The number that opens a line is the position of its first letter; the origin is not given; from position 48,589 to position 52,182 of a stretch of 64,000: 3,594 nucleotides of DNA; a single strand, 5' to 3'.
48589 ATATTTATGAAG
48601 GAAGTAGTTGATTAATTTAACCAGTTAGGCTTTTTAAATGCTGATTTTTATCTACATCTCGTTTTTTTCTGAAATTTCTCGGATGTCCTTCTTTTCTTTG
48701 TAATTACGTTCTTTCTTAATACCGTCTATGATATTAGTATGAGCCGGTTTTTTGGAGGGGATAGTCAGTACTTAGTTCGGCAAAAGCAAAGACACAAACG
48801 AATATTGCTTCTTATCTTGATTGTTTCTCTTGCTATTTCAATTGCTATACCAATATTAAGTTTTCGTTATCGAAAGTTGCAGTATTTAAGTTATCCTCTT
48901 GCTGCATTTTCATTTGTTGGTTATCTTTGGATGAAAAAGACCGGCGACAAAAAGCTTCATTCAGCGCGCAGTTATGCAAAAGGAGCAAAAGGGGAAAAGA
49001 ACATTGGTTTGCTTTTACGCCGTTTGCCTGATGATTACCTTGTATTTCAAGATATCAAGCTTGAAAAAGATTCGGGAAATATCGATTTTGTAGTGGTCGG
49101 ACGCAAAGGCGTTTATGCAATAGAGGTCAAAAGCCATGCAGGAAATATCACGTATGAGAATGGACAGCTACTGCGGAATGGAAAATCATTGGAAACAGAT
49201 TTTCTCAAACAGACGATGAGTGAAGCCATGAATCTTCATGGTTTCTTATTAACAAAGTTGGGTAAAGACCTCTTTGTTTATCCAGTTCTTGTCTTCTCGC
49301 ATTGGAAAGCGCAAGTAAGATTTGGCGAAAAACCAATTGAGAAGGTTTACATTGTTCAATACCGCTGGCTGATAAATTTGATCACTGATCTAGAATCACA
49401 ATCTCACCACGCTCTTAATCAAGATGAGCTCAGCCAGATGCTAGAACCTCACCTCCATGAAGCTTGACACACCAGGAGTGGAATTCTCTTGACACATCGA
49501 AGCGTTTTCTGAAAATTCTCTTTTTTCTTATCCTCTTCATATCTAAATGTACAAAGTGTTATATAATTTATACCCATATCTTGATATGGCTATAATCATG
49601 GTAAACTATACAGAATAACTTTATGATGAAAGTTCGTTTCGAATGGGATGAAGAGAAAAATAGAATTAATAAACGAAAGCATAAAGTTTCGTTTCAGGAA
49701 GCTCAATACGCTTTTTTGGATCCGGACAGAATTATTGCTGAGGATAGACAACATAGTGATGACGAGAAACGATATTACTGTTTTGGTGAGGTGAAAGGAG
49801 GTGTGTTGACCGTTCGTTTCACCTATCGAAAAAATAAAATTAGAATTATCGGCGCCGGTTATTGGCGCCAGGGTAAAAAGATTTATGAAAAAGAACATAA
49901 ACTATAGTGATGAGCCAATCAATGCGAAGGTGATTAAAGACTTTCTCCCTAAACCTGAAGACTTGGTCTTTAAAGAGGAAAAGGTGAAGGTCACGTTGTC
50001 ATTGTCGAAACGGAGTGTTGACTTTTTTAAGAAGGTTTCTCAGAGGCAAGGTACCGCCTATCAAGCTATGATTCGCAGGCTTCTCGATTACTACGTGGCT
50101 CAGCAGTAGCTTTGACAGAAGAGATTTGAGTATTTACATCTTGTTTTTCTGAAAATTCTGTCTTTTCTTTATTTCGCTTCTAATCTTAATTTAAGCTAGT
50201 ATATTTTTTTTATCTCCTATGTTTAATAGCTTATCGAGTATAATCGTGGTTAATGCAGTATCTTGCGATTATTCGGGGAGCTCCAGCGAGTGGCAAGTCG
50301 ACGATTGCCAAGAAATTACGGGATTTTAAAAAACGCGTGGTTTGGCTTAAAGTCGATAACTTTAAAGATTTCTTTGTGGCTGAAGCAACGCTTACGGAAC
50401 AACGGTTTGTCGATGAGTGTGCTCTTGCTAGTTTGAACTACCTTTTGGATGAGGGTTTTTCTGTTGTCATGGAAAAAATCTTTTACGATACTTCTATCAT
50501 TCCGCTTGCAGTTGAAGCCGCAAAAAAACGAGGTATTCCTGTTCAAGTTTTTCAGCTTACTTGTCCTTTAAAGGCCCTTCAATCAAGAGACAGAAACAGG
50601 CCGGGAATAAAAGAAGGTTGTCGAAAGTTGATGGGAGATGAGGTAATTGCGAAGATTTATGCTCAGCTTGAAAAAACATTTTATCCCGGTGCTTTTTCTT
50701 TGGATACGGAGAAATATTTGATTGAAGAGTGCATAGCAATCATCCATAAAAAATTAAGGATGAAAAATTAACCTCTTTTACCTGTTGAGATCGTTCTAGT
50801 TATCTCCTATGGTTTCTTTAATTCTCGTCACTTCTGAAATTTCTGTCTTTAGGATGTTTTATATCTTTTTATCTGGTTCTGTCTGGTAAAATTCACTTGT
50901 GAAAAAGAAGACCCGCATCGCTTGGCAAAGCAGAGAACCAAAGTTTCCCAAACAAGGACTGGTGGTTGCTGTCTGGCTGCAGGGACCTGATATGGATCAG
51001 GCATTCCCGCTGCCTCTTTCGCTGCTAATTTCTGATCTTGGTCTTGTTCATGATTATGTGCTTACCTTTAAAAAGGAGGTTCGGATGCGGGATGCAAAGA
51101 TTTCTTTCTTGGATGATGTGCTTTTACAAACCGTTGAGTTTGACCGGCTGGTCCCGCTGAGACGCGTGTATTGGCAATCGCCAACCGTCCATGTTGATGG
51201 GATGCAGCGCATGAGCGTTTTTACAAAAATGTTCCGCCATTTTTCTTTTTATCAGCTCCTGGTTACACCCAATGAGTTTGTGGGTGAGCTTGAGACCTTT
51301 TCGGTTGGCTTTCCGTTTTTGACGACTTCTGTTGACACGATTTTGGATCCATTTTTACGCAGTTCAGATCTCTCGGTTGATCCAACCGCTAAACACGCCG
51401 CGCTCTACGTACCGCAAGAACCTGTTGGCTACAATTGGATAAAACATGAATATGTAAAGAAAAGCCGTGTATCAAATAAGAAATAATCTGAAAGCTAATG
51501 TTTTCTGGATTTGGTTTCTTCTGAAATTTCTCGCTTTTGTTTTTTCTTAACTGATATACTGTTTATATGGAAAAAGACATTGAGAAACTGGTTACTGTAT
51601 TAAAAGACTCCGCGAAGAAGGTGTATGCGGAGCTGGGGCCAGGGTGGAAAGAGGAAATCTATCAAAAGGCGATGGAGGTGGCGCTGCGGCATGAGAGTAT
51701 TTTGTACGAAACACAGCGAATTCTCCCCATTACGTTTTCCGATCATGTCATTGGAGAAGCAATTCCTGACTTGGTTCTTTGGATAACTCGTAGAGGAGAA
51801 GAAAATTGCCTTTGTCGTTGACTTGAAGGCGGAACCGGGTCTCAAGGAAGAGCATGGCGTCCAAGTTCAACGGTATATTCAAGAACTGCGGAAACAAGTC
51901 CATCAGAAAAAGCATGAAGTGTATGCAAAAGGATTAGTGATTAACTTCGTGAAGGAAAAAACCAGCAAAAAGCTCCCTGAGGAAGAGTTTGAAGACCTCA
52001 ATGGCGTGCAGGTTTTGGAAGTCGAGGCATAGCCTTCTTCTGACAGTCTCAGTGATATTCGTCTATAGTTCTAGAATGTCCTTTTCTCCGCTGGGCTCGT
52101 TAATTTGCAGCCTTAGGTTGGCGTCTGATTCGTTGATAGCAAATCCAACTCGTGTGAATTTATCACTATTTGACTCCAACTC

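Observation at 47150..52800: Seven copies of a conserved motif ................, one in front of each unit of an accessory island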

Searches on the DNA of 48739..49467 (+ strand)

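Call 71: search_rna_families(sources=[L213, L154], threshold=evalue, max_evalue=1)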
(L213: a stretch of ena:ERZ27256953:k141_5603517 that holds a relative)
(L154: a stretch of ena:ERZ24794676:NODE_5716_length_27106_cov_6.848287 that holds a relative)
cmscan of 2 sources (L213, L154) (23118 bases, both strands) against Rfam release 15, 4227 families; matches with E-value up to 1: 0.
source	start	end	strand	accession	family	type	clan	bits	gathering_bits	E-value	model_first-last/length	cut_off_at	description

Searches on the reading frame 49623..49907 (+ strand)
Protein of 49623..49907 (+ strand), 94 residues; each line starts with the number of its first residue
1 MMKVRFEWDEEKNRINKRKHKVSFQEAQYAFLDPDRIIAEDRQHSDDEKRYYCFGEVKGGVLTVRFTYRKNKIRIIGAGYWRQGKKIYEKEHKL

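Call 9: search_protein_families(library=pfam, proteins=[window:49623-49907:+], max_evalue=0.01)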
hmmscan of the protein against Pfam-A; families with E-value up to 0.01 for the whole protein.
window:49623-49907:+ (94 aa): 1 family
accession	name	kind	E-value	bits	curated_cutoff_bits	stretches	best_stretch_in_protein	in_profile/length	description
PF04365.19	BrnT_toxin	-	1.3e-25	89.9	34.5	1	8-82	1-74/77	Ribonuclease toxin, BrnT, of type II toxin-antitoxin system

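Call 69: find_encoding_contigs(protein=window:49623-49907:+, flank=10000, max_places=6)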
Protein window:49623-49907:+ (94 aa): no gene with exactly this product is on record in the collection.

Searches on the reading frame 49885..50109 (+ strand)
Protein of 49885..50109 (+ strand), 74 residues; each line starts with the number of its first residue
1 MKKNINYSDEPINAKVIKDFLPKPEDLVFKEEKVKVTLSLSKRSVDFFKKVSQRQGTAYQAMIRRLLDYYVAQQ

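Call 9: search_protein_families(library=pfam, proteins=[window:49885-50109:+], max_evalue=0.01)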
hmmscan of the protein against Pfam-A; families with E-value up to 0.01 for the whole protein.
window:49885-50109:+ (74 aa): 1 family
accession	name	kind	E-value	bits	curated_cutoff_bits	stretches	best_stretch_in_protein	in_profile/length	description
PF14384.12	BrnA_antitoxin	-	8.4e-05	23.3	26.1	1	13-70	13-67/68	BrnA antitoxin of type II toxin-antitoxin system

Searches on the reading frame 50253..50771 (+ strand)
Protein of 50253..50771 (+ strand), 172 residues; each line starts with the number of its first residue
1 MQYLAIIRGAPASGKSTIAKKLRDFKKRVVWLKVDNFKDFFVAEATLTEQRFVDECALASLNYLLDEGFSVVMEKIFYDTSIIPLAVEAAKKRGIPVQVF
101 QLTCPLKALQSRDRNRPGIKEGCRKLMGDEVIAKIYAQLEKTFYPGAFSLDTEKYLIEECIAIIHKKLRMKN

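Call 10: search_protein_families(library=pfam, proteins=[window:50253-50771:+], max_evalue=0.01)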
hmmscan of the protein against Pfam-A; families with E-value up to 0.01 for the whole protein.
window:50253-50771:+ (172 aa): 5 families
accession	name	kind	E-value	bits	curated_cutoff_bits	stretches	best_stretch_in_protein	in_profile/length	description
PF06414.18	Zeta_toxin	-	4.6e-08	33.2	22.3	1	5-125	19-153/199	Zeta toxin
PF13671.12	AAA_33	-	7.1e-08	33.3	27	1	4-139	1-140/143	AAA domain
PF07931.18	CPT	-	2.1e-05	24.9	22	1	5-168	4-171/172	Chloramphenicol phosphotransferase-like protein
PF13238.12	AAA_18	-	0.0029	18.5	29.4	0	6-44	2-35/128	AAA domain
PF08433.16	KTI12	-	0.0031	17.5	22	1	4-25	3-24/271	Chromatin associated protein KTI12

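Call 14: find_encoding_contigs(protein=window:50253-50771:+, flank=10000, max_places=6)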
Protein window:50253-50771:+ (172 aa): 1 contig read that carries it; 1 place shown.
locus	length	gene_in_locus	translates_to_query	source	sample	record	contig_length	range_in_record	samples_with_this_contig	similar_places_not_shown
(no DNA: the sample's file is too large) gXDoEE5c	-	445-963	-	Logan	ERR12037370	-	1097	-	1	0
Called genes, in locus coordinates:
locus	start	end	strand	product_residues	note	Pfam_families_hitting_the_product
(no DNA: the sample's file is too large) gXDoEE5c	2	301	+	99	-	?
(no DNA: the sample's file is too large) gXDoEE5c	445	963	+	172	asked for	PF06414:Zeta_toxin, PF07931:CPT (faint), PF13671:AAA_33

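Call 38: search_protein_families(library=padloc, proteins=[window:50253-50771:+], max_evalue=0.01)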
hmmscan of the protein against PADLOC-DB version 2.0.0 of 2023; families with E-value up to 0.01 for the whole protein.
window:50253-50771:+ (172 aa): 0 families

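Call 39: search_protein_families(library=ncbifam, proteins=[window:50253-50771:+], max_evalue=0.01)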
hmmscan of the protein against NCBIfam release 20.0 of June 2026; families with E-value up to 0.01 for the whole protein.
window:50253-50771:+ (172 aa): 5 families
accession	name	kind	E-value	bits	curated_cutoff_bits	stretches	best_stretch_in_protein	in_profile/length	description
TIGR03574.1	selen_PSTK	equivalog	2.5e-08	33.7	290.5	1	5-141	2-134/249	L-seryl-tRNA(Sec) kinase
NF005252.0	PRK06762.1-3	equivalog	1.2e-05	25.1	258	1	4-121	13-130/189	hypothetical protein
NF005994.0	PRK08118.1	equivalog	0.00061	19.9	215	1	6-130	5-122/172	DNA topology modulation protein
NF004041.0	PRK05541.1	subfamily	0.0012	18.9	127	1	5-77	10-87/176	adenylyl-sulfate kinase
NF005255.0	PRK06762.2-2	equivalog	0.0027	17.7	140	1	1-28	2-29/163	hypothetical protein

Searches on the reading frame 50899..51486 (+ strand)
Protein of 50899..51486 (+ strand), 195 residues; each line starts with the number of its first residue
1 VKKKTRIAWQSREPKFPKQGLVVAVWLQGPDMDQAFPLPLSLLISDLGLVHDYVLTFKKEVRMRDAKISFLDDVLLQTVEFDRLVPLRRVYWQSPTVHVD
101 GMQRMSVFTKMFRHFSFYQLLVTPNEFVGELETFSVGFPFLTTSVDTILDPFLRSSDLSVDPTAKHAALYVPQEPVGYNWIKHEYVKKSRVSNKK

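Call 10: search_protein_families(library=pfam, proteins=[window:50899-51486:+], max_evalue=0.01)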
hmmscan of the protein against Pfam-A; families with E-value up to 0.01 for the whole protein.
window:50899-51486:+ (195 aa): 0 families

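Call 38: search_protein_families(library=padloc, proteins=[window:50899-51486:+], max_evalue=0.01)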
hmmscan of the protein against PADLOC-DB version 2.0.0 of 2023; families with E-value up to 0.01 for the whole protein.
window:50899-51486:+ (195 aa): 0 families

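Call 39: search_protein_families(library=ncbifam, proteins=[window:50899-51486:+], max_evalue=0.01)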
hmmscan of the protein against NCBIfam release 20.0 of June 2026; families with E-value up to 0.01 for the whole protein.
window:50899-51486:+ (195 aa): 0 families

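Call 82: search_solved_structures(query=window:50899-51486:+, max_evalue=1)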
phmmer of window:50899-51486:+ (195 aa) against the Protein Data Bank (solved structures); distinct sequences matched with E-value up to 1: 4.
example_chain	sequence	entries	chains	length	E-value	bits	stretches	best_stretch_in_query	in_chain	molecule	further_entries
6lk0_A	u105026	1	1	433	0.26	14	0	93-171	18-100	Pachytene checkpoint protein 2 homolog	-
5vq9_D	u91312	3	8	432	0.26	14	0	93-171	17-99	Pachytene checkpoint protein 2 homolog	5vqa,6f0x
5wc2_A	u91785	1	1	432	0.26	14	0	93-171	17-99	Pachytene checkpoint protein 2 homolog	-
7l9p_A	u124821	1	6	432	0.27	14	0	93-171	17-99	Pachytene checkpoint protein 2 homolog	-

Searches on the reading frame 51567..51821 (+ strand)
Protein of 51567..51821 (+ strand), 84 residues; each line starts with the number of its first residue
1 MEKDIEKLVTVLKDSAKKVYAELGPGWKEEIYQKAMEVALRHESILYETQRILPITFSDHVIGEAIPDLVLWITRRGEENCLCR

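Call 10: search_protein_families(library=pfam, proteins=[window:51567-51821:+], max_evalue=0.01)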
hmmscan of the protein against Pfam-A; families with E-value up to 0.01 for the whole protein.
window:51567-51821:+ (84 aa): 1 family
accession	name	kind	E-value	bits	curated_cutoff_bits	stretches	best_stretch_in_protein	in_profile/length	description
PF13366.12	PDDEXK_3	-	5.4e-13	49.8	22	1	8-71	3-67/117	PD-(D/E)XK nuclease superfamily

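Call 38: search_protein_families(library=padloc, proteins=[window:51567-51821:+], max_evalue=0.01)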
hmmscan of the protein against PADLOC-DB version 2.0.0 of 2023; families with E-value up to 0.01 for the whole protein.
window:51567-51821:+ (84 aa): 0 families

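Call 39: search_protein_families(library=ncbifam, proteins=[window:51567-51821:+], max_evalue=0.01)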
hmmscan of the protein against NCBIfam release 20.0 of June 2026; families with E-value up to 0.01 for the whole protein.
window:51567-51821:+ (84 aa): 1 family
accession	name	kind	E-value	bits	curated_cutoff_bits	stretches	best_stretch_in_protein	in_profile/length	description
TIGR04256.1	GxxExxY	subfamily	8.4e-11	42.3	35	1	13-70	7-65/116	GxxExxY protein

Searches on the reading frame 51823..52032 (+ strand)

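Call 10: search_protein_families(library=pfam, proteins=[window:51823-52032:+], max_evalue=0.01)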
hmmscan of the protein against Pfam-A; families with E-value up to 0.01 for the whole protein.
window:51823-52032:+ (69 aa): 1 family
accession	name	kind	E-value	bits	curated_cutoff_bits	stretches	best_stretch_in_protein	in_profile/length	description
PF08112.16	ATP-synt_E_2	-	0.0056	17.4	25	1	15-50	9-41/56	ATP synthase epsilon subunit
